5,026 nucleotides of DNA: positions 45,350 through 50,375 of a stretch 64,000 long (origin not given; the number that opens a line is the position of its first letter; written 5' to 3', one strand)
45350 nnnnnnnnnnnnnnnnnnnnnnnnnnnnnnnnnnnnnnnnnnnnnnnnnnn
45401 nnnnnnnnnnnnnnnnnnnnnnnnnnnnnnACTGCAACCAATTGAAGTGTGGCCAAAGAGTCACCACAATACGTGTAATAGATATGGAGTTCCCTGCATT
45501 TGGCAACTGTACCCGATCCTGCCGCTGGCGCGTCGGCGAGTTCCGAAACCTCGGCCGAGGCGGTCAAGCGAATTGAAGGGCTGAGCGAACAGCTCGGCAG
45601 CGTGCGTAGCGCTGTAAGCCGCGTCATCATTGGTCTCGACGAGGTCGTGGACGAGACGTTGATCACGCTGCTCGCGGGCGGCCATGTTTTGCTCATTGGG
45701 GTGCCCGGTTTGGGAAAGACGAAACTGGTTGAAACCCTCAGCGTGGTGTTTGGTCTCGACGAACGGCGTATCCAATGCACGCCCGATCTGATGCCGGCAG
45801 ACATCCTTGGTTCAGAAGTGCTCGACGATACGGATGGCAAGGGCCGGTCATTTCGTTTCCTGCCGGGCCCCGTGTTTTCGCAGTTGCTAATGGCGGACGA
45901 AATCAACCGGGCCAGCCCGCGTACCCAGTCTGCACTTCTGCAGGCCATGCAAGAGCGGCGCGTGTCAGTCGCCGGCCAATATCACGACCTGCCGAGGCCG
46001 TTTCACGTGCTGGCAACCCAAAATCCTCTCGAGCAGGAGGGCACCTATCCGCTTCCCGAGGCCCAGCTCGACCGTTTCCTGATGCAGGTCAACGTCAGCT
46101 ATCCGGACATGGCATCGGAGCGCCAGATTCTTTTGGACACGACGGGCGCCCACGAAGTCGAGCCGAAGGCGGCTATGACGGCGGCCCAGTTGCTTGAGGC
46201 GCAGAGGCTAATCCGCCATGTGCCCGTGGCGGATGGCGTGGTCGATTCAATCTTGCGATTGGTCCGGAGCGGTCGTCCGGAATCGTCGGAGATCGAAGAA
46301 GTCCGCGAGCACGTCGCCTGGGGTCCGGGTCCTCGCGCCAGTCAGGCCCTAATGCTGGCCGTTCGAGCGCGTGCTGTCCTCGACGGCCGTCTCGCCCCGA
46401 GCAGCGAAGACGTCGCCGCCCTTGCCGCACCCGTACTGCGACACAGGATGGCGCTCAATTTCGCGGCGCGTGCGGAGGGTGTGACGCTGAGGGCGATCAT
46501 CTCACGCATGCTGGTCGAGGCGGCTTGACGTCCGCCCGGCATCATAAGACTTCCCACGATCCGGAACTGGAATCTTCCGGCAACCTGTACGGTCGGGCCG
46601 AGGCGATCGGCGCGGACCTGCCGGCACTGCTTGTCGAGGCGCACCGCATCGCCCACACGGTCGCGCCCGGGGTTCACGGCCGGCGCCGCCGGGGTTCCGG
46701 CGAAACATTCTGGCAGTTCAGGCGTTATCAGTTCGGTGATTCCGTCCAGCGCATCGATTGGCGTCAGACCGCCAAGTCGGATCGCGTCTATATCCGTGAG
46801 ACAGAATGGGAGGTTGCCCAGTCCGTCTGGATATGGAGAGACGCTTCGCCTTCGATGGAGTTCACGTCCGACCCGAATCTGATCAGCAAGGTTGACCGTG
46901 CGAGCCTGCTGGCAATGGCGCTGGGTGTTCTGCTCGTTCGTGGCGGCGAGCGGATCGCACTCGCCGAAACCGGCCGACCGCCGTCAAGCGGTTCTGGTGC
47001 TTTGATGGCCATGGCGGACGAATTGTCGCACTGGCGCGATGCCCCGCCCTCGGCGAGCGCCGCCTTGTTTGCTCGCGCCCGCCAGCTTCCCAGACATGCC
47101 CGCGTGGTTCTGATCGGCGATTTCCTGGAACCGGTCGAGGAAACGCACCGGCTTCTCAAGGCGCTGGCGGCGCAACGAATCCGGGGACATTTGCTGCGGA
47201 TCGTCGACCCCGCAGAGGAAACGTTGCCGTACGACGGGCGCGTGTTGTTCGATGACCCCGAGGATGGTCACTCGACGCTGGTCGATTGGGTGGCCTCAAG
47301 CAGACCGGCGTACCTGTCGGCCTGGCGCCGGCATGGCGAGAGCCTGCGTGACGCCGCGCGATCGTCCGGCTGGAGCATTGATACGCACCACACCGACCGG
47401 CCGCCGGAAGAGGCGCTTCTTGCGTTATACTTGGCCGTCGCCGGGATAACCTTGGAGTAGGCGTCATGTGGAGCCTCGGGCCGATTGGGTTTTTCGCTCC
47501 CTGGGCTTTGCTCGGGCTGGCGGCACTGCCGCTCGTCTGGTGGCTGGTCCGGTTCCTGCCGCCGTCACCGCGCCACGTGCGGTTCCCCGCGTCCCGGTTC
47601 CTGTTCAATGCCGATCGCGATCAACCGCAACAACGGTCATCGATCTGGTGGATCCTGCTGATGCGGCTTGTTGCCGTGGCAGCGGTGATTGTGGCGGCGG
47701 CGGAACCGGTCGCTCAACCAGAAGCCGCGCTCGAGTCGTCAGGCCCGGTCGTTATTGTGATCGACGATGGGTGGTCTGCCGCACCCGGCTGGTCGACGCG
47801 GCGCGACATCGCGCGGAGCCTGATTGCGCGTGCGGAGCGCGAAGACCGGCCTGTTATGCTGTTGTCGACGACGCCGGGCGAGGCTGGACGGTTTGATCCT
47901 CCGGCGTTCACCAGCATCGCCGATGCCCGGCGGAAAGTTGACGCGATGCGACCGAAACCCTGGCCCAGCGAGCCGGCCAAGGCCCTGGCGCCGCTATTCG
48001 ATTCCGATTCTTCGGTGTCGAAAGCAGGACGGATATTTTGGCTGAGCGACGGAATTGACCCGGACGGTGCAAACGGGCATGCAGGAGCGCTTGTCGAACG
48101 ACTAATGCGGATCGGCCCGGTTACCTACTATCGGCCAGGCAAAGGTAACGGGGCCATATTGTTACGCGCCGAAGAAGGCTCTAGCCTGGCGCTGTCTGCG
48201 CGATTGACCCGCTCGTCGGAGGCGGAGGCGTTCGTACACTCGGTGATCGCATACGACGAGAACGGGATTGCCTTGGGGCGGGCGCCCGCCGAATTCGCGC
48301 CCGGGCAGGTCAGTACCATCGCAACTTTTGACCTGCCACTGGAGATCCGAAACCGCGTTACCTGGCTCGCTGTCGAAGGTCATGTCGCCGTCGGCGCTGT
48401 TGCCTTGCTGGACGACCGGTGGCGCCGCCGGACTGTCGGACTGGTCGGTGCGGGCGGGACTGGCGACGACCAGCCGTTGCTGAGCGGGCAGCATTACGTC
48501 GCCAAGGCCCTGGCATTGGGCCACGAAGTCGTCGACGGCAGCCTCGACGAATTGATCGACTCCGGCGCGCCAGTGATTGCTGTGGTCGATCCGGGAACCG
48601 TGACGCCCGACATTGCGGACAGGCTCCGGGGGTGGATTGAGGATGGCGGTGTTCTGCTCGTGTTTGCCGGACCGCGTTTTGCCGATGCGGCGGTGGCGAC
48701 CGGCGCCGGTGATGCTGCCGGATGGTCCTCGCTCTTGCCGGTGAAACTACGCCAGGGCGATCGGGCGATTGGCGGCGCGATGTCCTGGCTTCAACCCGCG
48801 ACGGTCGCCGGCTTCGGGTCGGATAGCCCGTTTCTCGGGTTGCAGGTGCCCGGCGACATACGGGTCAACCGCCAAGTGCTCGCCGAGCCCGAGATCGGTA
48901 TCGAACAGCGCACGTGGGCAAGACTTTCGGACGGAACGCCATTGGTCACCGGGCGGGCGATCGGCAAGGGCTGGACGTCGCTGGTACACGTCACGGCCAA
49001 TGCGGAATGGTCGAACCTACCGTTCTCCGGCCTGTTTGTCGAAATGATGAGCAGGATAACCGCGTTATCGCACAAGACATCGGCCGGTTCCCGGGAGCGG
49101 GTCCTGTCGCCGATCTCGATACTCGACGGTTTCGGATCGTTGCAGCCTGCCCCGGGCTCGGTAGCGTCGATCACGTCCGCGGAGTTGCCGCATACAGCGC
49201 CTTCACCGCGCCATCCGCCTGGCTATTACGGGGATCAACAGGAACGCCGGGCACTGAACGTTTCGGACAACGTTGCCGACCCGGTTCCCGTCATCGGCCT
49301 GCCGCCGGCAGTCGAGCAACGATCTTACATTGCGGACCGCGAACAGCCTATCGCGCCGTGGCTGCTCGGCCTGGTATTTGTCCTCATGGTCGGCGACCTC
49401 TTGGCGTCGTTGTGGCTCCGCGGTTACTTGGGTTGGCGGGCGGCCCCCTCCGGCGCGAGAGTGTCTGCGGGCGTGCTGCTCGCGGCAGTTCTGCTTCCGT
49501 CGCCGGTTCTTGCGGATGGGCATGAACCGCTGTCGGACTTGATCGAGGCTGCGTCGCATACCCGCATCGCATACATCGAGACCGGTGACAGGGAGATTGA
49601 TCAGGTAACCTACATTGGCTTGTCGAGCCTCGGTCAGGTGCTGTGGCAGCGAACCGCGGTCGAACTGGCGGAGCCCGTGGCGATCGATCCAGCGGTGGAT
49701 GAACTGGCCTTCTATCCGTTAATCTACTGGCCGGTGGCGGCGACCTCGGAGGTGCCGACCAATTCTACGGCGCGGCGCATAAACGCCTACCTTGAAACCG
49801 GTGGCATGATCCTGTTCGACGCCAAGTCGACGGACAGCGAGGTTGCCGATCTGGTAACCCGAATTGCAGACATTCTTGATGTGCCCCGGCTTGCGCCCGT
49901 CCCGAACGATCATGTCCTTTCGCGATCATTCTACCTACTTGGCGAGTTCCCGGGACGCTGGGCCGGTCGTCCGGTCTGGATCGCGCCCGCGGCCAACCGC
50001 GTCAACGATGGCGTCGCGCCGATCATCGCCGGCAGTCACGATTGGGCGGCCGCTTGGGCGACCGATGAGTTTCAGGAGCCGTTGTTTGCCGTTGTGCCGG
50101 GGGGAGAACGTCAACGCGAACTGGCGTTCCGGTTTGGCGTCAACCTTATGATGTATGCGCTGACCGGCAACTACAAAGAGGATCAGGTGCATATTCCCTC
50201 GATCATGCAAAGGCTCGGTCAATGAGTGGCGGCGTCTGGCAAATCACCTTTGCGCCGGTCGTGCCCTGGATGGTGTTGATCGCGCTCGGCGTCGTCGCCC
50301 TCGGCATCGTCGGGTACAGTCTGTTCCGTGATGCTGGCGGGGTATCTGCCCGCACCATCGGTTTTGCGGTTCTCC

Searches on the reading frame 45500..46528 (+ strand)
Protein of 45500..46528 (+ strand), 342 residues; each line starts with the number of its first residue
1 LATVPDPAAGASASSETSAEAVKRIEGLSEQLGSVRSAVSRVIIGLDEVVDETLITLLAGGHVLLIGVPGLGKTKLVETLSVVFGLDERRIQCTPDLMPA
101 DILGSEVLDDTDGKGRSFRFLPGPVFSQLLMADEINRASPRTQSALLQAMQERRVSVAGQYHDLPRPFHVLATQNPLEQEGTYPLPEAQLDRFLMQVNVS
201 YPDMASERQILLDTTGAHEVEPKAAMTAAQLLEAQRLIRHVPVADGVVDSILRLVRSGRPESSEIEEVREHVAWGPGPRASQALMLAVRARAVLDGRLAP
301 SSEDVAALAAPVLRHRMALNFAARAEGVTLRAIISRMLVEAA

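Call 55: search_protein_families(library=pfam, proteins=[window:45500-46528:+], max_evalue=0.001)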
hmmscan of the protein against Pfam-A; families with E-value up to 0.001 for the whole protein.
window:45500-46528:+ (342 aa): 7 families
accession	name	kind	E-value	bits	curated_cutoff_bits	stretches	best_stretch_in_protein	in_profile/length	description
PF07726.17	AAA_3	-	3.1e-58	195.7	27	1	62-195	1-131/131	ATPase family associated with various cellular activities (AAA)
PF07728.20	AAA_5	-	2.5e-14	53.9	22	1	62-193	1-139/139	AAA domain (dynein-related subfamily)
PF17863.7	AAA_lid_2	-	6.5e-14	51.9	22.7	1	269-335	6-72/74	AAA lid domain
PF20030.5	bpMoxR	-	3.8e-11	42.9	27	1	31-215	2-182/205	MoxR domain in the MoxR-vWA-beta-propeller ternary systems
PF05496.18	RuvB_N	-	0.00019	21.7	27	0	61-86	34-59/159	Holliday junction DNA helicase RuvB P-loop domain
PF00493.29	MCM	-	0.00025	20.7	23.3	0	34-177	31-174/224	MCM P-loop domain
PF00158.32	Sigma54_activat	-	0.00098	19.3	20.2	0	130-178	97-146/168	Sigma-54 interaction domain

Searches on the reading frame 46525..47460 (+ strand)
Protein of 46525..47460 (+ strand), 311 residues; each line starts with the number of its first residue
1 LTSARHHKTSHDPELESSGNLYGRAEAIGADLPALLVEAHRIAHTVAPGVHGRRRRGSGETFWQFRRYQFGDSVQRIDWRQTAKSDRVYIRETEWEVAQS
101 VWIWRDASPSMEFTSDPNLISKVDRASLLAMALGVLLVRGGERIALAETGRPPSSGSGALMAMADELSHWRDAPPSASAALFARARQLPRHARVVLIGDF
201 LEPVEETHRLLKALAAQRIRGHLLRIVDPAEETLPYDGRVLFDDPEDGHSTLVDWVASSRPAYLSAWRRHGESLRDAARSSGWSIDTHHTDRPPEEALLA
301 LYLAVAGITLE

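Call 55: search_protein_families(library=pfam, proteins=[window:46525-47460:+], max_evalue=0.001)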
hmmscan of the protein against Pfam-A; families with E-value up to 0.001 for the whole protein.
window:46525-47460:+ (311 aa): 1 family
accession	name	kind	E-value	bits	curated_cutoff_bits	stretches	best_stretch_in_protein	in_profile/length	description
PF01882.25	DUF58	-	4.3e-40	137.7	23.4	1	65-272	2-215/216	Protein of unknown function DUF58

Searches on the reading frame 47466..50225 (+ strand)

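Call 55: search_protein_families(library=pfam, proteins=[window:47466-50225:+], max_evalue=0.001)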
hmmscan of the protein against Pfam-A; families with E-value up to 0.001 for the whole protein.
window:47466-50225:+ (919 aa): 2 families
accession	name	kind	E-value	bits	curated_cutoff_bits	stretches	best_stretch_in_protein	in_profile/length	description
PF13709.12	DUF4159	-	5.8e-46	157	25.9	1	700-899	1-202/202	Domain of unknown function (DUF4159)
PF07584.16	BatA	-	4.5e-18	65.9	25.9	1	7-81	2-77/77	Aerotolerance regulator N-terminal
